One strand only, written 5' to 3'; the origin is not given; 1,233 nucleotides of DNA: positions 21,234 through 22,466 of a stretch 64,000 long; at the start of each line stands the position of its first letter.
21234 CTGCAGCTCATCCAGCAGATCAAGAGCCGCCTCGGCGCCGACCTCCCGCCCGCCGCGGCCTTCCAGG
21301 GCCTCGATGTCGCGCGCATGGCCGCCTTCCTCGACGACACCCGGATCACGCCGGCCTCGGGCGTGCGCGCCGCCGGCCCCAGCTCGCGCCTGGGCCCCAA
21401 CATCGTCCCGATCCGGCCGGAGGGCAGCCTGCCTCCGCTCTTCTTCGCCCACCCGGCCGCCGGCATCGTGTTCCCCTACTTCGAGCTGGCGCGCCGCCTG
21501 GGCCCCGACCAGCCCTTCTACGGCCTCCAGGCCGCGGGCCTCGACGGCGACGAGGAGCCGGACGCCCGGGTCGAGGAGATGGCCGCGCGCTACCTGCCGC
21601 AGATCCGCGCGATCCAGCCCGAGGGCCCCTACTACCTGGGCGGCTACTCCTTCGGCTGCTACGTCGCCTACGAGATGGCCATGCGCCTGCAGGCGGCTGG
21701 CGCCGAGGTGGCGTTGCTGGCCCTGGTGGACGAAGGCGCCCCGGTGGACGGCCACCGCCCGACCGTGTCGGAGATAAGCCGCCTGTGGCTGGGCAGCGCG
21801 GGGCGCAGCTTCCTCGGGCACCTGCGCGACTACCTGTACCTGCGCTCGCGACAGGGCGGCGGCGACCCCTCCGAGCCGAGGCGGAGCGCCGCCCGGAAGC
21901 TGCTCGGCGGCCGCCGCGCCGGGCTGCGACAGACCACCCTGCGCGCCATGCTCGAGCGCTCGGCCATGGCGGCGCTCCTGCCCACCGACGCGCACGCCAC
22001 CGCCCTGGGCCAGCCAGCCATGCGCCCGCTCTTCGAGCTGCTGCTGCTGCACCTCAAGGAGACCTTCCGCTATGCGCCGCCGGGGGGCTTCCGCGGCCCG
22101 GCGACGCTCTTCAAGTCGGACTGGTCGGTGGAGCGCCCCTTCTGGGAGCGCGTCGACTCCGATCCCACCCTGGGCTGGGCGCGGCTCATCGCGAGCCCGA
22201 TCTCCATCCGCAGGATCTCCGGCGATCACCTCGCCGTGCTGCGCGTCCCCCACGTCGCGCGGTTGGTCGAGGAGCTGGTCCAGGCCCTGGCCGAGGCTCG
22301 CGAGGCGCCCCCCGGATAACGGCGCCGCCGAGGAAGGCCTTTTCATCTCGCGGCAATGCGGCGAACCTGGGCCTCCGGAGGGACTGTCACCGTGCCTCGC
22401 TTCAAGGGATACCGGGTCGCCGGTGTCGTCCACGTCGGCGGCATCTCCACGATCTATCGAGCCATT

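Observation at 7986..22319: Hybrid NRPS-PKS cluster with a module order I cannot match to a characterised pathway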

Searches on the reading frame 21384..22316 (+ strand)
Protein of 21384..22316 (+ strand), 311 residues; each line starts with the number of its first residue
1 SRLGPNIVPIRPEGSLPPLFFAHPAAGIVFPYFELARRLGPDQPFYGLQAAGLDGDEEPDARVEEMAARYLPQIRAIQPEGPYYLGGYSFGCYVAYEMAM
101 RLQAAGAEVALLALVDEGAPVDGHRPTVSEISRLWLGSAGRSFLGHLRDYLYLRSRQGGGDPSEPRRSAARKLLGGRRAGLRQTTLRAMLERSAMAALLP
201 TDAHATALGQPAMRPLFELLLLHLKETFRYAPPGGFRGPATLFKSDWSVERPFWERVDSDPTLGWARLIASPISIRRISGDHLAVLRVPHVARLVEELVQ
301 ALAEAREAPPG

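Call 33: search_solved_structures(query=window:21384-22316:+, max_evalue=0.001, show_alignments=1)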
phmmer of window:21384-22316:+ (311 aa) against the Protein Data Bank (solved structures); distinct sequences matched with E-value up to 0.001: 34.
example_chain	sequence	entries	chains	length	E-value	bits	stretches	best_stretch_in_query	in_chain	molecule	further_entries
7crn_A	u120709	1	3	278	5.2e-27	98.3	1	7-127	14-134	Non-ribosomal peptide synthetase 4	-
7dxo_A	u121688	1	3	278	1.4e-26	96.9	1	7-127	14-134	Non-ribosomal peptide synthetase 4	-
4zxh_A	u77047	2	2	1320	1.1e-22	84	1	5-129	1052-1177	ABBFA_003403 | Tyrocidine synthetase 3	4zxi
6ojc_A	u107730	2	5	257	1.2e-17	67.6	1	9-117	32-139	NocB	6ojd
3tej_A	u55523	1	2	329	1.8e-17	66.9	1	6-120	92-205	Enterobactin synthase component F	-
2roq_A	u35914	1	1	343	1.9e-17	66.9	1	6-120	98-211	Enterobactin synthetase component F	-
5ja1_A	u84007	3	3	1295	1.2e-16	64.3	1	6-120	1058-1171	Enterobactin synthase component F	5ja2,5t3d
9f7b_A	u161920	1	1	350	8.4e-16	61.5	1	11-117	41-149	3-hydroxyacyl-[acyl-carrier-protein] dehydratase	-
5v3z_A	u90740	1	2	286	1.5e-15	60.7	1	10-135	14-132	Polyketide synthase Pks13 (Termination polyketide synthase)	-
5v3w_A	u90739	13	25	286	1.5e-15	60.7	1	10-135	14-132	Polyketide synthase Pks13 (Termination polyketide synthase) | Polyketide synthase Pks13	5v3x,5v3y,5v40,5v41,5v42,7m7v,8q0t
7vjt_A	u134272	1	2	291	1.5e-15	60.7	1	10-135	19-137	Polyketide synthase Pks13 (Termination polyketide synthase)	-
8tqv_A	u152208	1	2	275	1.5e-15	60.6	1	10-135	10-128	Polyketide synthase Pks13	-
2px6_A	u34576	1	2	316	3.8e-15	59.3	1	4-106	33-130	Thioesterase domain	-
7mhd_A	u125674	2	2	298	1.2e-14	57.7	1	4-106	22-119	Fatty acid synthase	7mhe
3tjm_A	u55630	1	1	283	1.8e-14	57.1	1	4-106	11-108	Fatty acid synthase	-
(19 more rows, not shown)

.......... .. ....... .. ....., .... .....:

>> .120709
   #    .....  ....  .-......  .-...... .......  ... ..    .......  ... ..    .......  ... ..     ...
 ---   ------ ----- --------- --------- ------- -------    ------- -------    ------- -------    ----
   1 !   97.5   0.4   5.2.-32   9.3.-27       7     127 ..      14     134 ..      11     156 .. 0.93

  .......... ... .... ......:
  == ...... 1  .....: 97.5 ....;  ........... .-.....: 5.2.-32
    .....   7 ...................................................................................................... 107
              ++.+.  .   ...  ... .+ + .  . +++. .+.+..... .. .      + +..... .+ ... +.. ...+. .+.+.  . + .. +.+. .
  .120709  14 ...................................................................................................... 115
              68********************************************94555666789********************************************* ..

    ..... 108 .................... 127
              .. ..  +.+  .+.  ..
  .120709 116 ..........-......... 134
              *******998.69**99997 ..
